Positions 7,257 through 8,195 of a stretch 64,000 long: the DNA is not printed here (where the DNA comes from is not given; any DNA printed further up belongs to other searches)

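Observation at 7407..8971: Uncharacterised two-gene module (HTH/zinc-ribbon protein plus SEC-C-motif protein) co-oriented directly upstream of AbiE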

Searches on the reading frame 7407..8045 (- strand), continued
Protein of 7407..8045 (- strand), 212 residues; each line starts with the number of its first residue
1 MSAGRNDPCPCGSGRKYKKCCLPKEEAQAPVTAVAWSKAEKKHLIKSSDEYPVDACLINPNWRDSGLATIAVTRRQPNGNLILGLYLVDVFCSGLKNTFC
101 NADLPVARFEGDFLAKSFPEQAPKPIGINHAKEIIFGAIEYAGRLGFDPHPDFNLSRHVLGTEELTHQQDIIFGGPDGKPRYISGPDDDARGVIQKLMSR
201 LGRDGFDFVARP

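Call 33: search_solved_structures(query=A2, max_evalue=10, show_alignments=2)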
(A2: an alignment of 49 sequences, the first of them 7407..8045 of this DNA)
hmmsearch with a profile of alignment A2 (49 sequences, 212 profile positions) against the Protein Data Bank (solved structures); distinct sequences matched with E-value up to 10: 6.
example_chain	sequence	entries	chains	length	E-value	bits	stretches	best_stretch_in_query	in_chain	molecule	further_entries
1sx0_A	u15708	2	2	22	0.00027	23.7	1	5-24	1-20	SecA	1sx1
1ozb_I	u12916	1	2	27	0.00051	22.8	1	6-25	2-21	Preprotein translocase secA subunit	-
9l6b_C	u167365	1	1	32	0.00054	22.7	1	5-24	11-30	UPF0225 protein YchJ -C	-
1tm6_A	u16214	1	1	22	0.00065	22.5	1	7-25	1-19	Preprotein translocase secA subunit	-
3iqy_A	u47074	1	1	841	0.1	15.3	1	5-25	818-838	Protein translocase subunit secA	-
1tf2_A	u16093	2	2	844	0.1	15.3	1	5-25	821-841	Preprotein translocase secA subunit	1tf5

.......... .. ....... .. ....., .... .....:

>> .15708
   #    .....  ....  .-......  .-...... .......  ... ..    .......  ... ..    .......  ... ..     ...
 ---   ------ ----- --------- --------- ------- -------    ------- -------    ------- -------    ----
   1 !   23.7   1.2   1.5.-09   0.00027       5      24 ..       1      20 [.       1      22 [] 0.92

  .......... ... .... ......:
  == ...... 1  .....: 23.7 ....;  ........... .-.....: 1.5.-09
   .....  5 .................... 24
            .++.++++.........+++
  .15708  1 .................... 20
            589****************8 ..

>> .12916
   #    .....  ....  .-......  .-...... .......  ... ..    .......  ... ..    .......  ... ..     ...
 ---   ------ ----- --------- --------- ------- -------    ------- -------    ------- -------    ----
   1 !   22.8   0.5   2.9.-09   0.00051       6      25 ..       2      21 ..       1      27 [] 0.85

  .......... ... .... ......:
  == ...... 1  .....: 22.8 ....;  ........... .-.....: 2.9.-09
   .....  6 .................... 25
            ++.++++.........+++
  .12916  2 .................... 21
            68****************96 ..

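Call 38: fold_search(model_id=the predicted structure, library=viral)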
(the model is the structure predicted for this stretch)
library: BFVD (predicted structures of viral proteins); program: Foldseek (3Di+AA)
matches with E <= 10: 492; with E <= 0.001: 0
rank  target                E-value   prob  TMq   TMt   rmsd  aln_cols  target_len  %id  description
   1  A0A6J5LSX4            2.0e-01  0.04  0.13  0.11  22.3       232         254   13  Essential recombination function protein [uncultured Caudovirales phage]
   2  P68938                2.4e-01  0.35  0.24  0.41   7.3       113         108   16  Gene product 16.9 [Bacillus phage PZA]
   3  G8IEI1                2.4e-01  0.20  0.15  0.34   7.8        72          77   21  Lipoprotein [Mycobacterium phage Bongo]
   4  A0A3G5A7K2            3.6e-01  0.12  0.20  0.26   9.6       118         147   14  N-acetyltransferase domain-containing protein [Hyperionvirus sp.]
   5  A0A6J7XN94            4.1e-01  0.06  0.15  0.14  21.8       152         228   12  Essential recombination function protein [uncultured Caudovirales phage]
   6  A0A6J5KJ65            4.1e-01  0.02  0.12  0.11  17.2       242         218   13  Essential recombination function protein [uncultured Caudovirales phage]
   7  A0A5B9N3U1            5.5e-01  0.15  0.19  0.29   7.0        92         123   14  Uncharacterized protein [Aeromonas phage 4L372XY]
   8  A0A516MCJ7            5.5e-01  0.12  0.22  0.33  14.5       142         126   10  (no name in the UniProt tables at hand)
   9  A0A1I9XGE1            5.5e-01  0.04  0.17  0.13  21.6       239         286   10  Uncharacterized protein [uncultured virus]
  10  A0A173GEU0            6.2e-01  0.04  0.14  0.07  19.8       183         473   15  Uncharacterized protein [Erwinia phage vB_EamM_Deimos-Minion]
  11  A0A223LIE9            6.6e-01  0.20  0.16  0.16  14.6        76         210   13  Uncharacterized protein [Erwinia phage vB_EamM_Joad]
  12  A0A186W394            6.6e-01  0.14  0.17  0.30  11.4        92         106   14  Proliferating cell nuclear antigen (Fragment) [Common midwife toad virus]
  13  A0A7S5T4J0            6.6e-01  0.06  0.18  0.06  19.9       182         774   13  (no name in the UniProt tables at hand)
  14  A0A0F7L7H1            6.6e-01  0.03  0.13  0.14  19.5       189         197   11  Uncharacterized protein [uncultured marine virus]
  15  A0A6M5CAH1            7.0e-01  0.11  0.18  0.09  17.5       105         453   14  (no name in the UniProt tables at hand)
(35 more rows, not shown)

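Call 39: search_protein_families(library=pfam, alignment_id=A2, max_evalue=1)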
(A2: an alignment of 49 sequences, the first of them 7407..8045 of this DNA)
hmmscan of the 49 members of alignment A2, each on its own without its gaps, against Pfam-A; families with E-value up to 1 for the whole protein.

A. member 1, window:7407-8045:- (212 aa): 1 family
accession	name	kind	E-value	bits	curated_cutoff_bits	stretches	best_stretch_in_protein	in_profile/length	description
PF02810.21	SEC-C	-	1.3e-10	41.3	20.4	1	5-23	1-19/19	SEC-C motif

B. families by the number of members that match (of 49 scanned): 9 families
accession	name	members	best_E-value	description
PF02810.21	SEC-C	22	3.1e-11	SEC-C motif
PF17013.11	Acetyltransf_15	2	0.095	Putative acetyl-transferase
PF16258.11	DUF4912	1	0.014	Domain of unknown function (DUF4912)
PF24977.1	DUF7772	1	0.16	Family of unknown function (DUF7772)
PF07727.20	RVT_2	1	0.18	Reverse transcriptase (RNA-dependent DNA polymerase)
PF04019.17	DUF359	1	0.21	Protein of unknown function (DUF359)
PF24313.1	Paratox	1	0.23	Paratox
PF19498.4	DUF6033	1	0.26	Protein of unknown function (DUF6033)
PF06202.20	GDE_C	1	0.29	Amylo-alpha-1,6-glucosidase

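Call 41: search_protein_families(library=phrogs, proteins=[window:7407-8045:-, P0071], max_evalue=0.1)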
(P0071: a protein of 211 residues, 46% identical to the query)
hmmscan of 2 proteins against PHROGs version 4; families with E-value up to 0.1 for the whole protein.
window:7407-8045:- (212 aa): 2 families
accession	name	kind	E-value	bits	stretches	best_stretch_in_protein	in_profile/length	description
phrog_24700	-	unknown function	9.8e-06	26.8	1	3-22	201-220/221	-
phrog_30159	-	unknown function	0.043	15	1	8-21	49-62/69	-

P0071 (211 aa): 0 families

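Call 51: search_dna_similar(query=window:7407-8045:-, collection=plasmids, mode=protein, max_evalue=10, max_rows=40)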
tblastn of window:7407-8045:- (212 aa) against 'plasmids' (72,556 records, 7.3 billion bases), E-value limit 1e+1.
Records with a match: 1030; places in all: 1101; records where one place covers at least 80% of the query: 0.
Best place of each record, by identity: >=99% 3; 95-99% 2; 90-95% 27; 80-90% 730; 60-80% 190; <60% 78.
By first word of the organism name: Klebsiella 402; Xanthomonas 149; Bacillus 52; Escherichia 37; Pseudomonas 33; Enterococcus 24; Agrobacterium 23; Azospirillum 16; Aeromonas 15; Citrobacter 15; and 94 more.
By predicted mobility (MOB-suite, as given by PLSDB): conjugative 592; non-mobilizable 342; mobilizable 96.
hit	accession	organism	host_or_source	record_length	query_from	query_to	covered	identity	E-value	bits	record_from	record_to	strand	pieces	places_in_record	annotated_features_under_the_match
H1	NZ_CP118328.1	Rhodococcus sp. DK17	pure culture,crude oil-contaminated soil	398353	51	206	74%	31.9%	4e-6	54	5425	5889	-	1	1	hypothetical protein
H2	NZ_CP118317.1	Rhodococcus sp. DK180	pure culture,crude oil-contaminated soil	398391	51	206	74%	31.9%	4e-6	54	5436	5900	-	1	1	hypothetical protein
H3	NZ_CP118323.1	Rhodococcus sp. DK176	pure culture,crude oil-contaminated soil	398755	51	206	74%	31.9%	4e-6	54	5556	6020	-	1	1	hypothetical protein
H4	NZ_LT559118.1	Nonomuraea gerenzanensis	-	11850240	46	210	78%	29.9%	2e-14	78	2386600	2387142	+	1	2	none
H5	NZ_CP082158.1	Rhodococcus opacus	bacterial isolate,soil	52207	51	206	74%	31.4%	8e-7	56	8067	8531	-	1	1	hypothetical protein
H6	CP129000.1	Rhodococcus opacus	sludge,sludge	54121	51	206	74%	31.4%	8e-7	56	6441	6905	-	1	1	hypothetical protein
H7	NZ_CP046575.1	Rhodococcus sp. WAY2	cell culture,bacterial consortium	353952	51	208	75%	30.9%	4e-7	57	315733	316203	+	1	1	hypothetical protein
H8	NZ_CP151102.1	Nostoc sp. UHCC 0302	isolated culture,lake sediment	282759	64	209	69%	33.1%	4e-14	77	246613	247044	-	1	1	DNA-binding response regulator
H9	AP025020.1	Calothrix sp. PCC 7716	-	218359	65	211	69%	32.2%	2e-15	81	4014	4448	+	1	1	hypothetical protein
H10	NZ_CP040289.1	Nostoc sp. C057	Phaeoceros,pure culture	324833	64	209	69%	32.4%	3e-15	81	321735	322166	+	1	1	DNA-binding response regulator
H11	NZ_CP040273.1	Nostoc sp. C052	Blasia pusilla,pure culture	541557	64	209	69%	32.4%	6e-14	77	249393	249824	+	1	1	DNA-binding response regulator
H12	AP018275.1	Calothrix sp. NIES-4101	-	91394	66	209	68%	32.9%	2e-14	79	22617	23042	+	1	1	hypothetical protein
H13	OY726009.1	Phocaeicola massiliensis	-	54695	37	204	79%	26.6%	3e-13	75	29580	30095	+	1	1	record has no annotation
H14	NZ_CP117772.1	Nostoc sp. UHCC 0926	whole organism,lichen surface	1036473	64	209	69%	30.4%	1e-10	67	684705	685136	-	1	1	none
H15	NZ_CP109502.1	Streptomyces sp. NBC_01426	-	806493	86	206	57%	36.0%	2e-9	64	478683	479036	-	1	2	hypothetical protein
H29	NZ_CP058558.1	Alkaliphilus sp. B6464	-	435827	4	96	44%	30.6%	1e-2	44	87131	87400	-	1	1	SEC-C metal-binding domain-containing protein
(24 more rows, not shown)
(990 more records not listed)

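Call 52: search_dna_similar(query=window:7407-8045:-, collection=phages, mode=protein, max_evalue=1, max_rows=20)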
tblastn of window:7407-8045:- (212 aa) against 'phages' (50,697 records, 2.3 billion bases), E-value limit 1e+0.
Records with a match: 43; places in all: 43; records where one place covers at least 80% of the query: 0.
Best place of each record, by identity: 90-95% 1; 80-90% 22; 60-80% 18; <60% 2.
By first word of the organism name: Bacteriophage 18; Listeria 7; Escherichia 5; Vibrio 4; Sphingomonas 2; Acinetobacter 2; Staphylococcus 2; Salmonella 1; uncultured 1; Enterococcus 1.
By host as written in the record: - 21; Listeria monocytogenes 7; Escherichia coli 4; Sphingomonas paucimobilis, Felix d'Herelle Reference Center for Phages host ... 2; Staphylococcus aureus 2; Vibrio parahaemolyticus SNUVpS-1 1; Vibrio harveyi strain VH2 1; Vibrio campbellii 20150730018-1 1; and 4 more.
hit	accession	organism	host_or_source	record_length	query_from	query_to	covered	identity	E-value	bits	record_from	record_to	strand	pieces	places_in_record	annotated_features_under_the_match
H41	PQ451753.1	Vibrio phage pVp-JHP1101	Vibrio parahaemolyticus SNUVpS-1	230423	3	26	11%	75.0%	1e-2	42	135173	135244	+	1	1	hypothetical protein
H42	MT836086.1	Bacteriophage sp.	human fecal samples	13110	3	21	9%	89.5%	2e-3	44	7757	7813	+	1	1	record has no annotation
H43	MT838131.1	Bacteriophage sp.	human fecal samples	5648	2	21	9%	85.0%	2e-4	48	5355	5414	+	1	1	record has no annotation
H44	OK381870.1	Vibrio phage D4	Vibrio harveyi strain VH2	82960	5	38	16%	47.2%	8e-1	37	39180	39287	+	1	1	SEC-C motif protein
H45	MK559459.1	Vibrio phage vB_VcaS_HC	Vibrio campbellii 20150730018-1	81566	5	38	16%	47.2%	9e-1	36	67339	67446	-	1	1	SEC-C motif protein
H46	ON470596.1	Escherichia phage vB_EcoM-569R10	Escherichia coli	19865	4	22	9%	84.2%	4e-4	47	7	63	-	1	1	putative protein YecA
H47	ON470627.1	Escherichia phage vB_EcoM-783R5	Escherichia coli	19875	4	22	9%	84.2%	4e-4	47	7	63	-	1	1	putative protein YecA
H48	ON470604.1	Escherichia phage vB_EcoM-720R5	Escherichia coli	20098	4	22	9%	84.2%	4e-4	47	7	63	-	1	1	putative protein YecA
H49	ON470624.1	Escherichia phage vB_EcoM-705R4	Escherichia coli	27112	4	22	9%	84.2%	4e-4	47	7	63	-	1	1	putative protein YecA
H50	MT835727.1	Bacteriophage sp.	human fecal samples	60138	4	21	8%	88.9%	6e-3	43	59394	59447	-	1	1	record has no annotation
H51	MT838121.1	Bacteriophage sp.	human fecal samples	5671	1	20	9%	80.0%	3e-2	41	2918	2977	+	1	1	record has no annotation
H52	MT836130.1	Bacteriophage sp.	human fecal samples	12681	1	21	10%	71.4%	3e-2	41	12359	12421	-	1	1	record has no annotation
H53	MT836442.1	Bacteriophage sp.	human fecal samples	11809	1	20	9%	75.0%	6e-2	40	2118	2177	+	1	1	record has no annotation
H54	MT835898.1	Bacteriophage sp.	human fecal samples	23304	1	20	9%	75.0%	7e-2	40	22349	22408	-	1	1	record has no annotation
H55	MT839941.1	Bacteriophage sp.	human fecal samples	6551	6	21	8%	93.8%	4e-3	44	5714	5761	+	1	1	record has no annotation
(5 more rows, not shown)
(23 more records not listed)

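Call 53: get_annotated_region(hit=H10, flank=5000)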
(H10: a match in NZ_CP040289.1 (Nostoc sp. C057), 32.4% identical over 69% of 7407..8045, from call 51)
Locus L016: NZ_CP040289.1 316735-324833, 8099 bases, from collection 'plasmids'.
description: Nostoc sp. C057 plasmid p057_H
organism: Nostoc sp. C057 (NCBI taxid 2576903)
taxonomy: Bacteria; Cyanobacteriota; Cyanophyceae; Nostocales; Nostocaceae; Nostoc; Nostoc sp. C057
host: -; source: Phaeoceros,pure culture; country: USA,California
typing (MOB-suite, as given by PLSDB): conjugative; relaxase MOBF; mating-pair formation MPF_T
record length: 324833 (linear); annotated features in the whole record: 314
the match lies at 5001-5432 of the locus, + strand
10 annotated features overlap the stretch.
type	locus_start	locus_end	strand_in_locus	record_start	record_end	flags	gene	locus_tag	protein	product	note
CDS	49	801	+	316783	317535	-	-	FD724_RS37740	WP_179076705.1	CPBP family intramembrane glutamic endopeptidase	GO:0071586 - CAAX-box protein processing [Evidence IEA]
CDS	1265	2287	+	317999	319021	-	-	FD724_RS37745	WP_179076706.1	HNH endonuclease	-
CDS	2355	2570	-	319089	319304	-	-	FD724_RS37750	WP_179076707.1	hypothetical protein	-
CDS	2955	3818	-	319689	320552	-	-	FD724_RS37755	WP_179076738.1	TauD/TfdA family dioxygenase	-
CDS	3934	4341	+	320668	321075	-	-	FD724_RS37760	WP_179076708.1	hypothetical protein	-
CDS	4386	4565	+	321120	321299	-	-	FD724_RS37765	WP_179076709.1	hypothetical protein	-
CDS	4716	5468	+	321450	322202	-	-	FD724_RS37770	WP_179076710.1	DNA-binding response regulator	-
CDS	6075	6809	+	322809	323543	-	-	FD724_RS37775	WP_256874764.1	methyltransferase domain-containing protein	-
CDS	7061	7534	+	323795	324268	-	-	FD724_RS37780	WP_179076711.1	hypothetical protein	-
CDS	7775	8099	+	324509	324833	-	-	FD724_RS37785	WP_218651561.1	hypothetical protein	-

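Call 54: get_annotated_region(hit=H1, flank=5000)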
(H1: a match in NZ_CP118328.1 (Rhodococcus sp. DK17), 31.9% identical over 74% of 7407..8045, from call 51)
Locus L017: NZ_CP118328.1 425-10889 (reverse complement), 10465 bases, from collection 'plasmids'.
description: Rhodococcus sp. DK17 plasmid pDK1, complete sequence
organism: Rhodococcus sp. DK17 (NCBI taxid 186196)
taxonomy: Bacteria; Actinomycetota; Actinomycetes; Mycobacteriales; Nocardiaceae; Rhodococcus; Rhodococcus sp. DK17
host: -; source: pure culture,crude oil-contaminated soil; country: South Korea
typing (MOB-suite, as given by PLSDB): non-mobilizable; replicon rep_cluster_313
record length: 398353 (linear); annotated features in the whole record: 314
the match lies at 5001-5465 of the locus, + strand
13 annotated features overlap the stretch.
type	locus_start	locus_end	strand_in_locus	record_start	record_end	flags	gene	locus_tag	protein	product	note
CDS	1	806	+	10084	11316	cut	-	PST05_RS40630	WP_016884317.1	hypothetical protein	-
CDS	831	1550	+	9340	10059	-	-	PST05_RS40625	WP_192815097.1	hypothetical protein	-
CDS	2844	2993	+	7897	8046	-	-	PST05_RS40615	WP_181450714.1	hypothetical protein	-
CDS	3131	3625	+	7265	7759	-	-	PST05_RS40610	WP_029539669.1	hypothetical protein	-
CDS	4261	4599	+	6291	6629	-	-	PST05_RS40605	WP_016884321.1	hypothetical protein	-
CDS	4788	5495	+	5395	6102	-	-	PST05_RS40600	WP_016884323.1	hypothetical protein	-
CDS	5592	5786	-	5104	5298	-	-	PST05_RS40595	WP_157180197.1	hypothetical protein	-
CDS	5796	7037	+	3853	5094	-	-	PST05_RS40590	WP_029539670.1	UPF0158 family protein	-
CDS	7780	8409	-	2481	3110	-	-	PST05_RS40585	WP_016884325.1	hypothetical protein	-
CDS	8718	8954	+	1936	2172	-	-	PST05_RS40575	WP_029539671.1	hypothetical protein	-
CDS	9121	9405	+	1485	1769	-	-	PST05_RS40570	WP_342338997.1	DUF6308 family protein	-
CDS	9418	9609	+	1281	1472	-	-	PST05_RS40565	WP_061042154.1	antitoxin VbhA family protein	-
CDS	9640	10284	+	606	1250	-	-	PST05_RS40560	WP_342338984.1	Fic family protein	-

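Call 57: get_annotated_region(hit=H29, flank=4000)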
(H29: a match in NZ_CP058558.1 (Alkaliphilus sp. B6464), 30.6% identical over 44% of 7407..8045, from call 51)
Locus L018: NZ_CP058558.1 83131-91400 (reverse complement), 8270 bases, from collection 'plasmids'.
description: Alkaliphilus sp. B6464 plasmid pB6464, complete sequence
organism: Alkaliphilus sp. B6464 (NCBI taxid 2731219)
taxonomy: Bacteria; Bacillota; Clostridia; Peptostreptococcales; Natronincolaceae; Alkaliphilus; Alkaliphilus sp. B6464
host: -; source: -; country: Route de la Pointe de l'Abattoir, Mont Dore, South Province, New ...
typing (MOB-suite, as given by PLSDB): non-mobilizable
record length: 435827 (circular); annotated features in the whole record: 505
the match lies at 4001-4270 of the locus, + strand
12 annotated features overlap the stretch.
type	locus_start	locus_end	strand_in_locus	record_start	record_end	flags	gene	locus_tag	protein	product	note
CDS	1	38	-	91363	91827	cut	-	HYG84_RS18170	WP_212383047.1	DUF2695 domain-containing protein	-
CDS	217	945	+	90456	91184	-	-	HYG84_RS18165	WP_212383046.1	hypothetical protein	-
CDS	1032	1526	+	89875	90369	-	-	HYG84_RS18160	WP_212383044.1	nucleoside 2-deoxyribosyltransferase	-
CDS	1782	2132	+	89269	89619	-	-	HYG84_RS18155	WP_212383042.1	hypothetical protein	-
CDS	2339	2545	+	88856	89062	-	-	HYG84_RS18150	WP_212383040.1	YwbE family protein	GO:0008150 - biological_process [Evidence IEA]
CDS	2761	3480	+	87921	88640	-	-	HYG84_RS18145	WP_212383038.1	uracil-DNA glycosylase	-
CDS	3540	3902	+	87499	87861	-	-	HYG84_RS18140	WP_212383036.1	hypothetical protein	-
CDS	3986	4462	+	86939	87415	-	-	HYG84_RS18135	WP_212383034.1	SEC-C metal-binding domain-containing protein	-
CDS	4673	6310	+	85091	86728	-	-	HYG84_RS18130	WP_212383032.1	DNA cytosine methyltransferase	GO:0006304 - DNA modification [Evidence IEA]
CDS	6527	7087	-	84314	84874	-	-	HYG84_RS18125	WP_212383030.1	hypothetical protein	-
CDS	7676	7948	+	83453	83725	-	-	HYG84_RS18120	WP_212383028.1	Elf4 domain-containing protein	-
CDS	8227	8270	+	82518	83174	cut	-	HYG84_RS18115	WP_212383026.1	hypothetical protein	-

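Call 58: get_annotated_region(hit=H13, flank=5000)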
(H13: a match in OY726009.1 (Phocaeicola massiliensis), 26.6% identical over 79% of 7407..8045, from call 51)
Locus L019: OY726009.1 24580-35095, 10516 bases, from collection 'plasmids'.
description: Phocaeicola massiliensis strain Bacteroides massiliensis TSDC17.2-1.1 genome assembly, plasmid: 35
organism: Phocaeicola massiliensis (NCBI taxid 204516)
taxonomy: Bacteria; Bacteroidota; Bacteroidia; Bacteroidales; Bacteroidaceae; Phocaeicola; Phocaeicola massiliensis
host: -; source: -; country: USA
typing (MOB-suite, as given by PLSDB): non-mobilizable
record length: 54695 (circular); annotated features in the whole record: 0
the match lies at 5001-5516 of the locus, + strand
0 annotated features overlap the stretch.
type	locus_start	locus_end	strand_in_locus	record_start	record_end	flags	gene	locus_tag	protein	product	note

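Call 60: search_protein_families(library=pfam, proteins=[L016:4716-5468:+, L017:4788-5495:+], max_evalue=0.5)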
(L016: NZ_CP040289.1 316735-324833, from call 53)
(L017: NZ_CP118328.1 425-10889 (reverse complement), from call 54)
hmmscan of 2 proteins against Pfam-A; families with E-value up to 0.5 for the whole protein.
L016:4716-5468:+ (250 aa): 7 families
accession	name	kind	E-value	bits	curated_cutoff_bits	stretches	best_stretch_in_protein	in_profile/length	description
PF08281.18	Sigma70_r4_2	-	7.5e-05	22.7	25.7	1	5-38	14-48/54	Sigma-70, region 4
PF13744.12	HTH_37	-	0.026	14.8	27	1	11-50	26-65/80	Helix-turn-helix domain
PF13384.12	HTH_23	-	0.04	14.2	24.6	0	8-31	9-32/50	Homeodomain-like domain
PF00196.25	GerE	-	0.081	13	23.5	1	5-39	6-40/57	Bacterial regulatory proteins, luxR family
PF12802.13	MarR_2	-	0.14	12.8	27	1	16-39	19-43/61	MarR family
PF14394.12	DUF4423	-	0.16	12.2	30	1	8-53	28-73/165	Domain of unknown function (DUF4423)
PF01381.28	HTH_3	-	0.22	12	23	0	11-37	3-30/55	Helix-turn-helix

L017:4788-5495:+ (235 aa): 3 families
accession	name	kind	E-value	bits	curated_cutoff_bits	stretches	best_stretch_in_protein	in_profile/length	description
PF13936.12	HTH_38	-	0.016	15.4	27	1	5-40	8-43/44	Helix-turn-helix domain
PF22943.2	HTH_68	-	0.12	12.4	27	1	15-41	15-41/45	Putative helix-turn-helix domain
PF13551.12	HTH_29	-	0.15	12.6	28.1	0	16-44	10-39/64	Winged helix-turn helix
